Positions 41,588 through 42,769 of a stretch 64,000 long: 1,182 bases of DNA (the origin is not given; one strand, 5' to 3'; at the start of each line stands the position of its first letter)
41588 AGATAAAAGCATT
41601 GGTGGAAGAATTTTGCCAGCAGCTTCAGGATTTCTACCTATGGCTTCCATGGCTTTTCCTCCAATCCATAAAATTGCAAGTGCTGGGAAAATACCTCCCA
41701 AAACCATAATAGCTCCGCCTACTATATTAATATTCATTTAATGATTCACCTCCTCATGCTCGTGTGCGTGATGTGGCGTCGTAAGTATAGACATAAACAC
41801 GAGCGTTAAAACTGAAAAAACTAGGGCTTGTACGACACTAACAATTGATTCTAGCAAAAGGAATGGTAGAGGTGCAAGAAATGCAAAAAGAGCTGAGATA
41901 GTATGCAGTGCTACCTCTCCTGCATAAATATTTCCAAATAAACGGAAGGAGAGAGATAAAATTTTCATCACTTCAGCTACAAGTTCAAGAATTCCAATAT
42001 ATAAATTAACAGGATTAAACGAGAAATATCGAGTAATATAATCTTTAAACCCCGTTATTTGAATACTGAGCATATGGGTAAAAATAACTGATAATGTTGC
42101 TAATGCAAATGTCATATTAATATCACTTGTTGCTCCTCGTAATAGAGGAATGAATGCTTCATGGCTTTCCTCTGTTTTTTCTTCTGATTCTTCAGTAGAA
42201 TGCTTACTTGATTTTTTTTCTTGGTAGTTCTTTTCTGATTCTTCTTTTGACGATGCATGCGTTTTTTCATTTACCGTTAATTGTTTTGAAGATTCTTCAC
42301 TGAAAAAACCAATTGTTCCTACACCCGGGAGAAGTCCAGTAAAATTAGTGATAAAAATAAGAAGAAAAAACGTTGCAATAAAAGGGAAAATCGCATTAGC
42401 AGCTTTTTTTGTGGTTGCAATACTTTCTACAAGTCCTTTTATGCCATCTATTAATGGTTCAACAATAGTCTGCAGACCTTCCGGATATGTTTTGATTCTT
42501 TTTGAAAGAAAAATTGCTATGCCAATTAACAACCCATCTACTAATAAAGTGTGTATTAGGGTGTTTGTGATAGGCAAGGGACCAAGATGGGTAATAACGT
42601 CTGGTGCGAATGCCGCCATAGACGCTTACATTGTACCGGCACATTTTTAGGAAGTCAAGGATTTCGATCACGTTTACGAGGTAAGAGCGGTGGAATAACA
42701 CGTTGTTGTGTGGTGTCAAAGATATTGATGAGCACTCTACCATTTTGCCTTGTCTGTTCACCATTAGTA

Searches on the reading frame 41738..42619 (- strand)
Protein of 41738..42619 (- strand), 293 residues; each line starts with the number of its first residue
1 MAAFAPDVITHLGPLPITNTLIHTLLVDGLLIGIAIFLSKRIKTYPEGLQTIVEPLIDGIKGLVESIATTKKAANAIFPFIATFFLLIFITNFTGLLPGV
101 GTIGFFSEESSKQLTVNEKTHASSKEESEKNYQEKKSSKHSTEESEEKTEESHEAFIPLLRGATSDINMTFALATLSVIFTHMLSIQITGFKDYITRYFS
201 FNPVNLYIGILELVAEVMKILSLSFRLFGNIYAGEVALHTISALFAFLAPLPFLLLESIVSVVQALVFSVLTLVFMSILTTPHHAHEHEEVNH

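Call 28: search_protein_families(library=pfam, proteins=[window:41738-42619:-], max_evalue=0.00001)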
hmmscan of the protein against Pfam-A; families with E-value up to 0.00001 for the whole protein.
window:41738-42619:- (293 aa): 1 family
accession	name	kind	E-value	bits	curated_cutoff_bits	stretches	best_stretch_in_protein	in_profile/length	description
PF00119.25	ATP-synt_A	-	8.8e-39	134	33.9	1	25-277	5-217/217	ATP synthase A chain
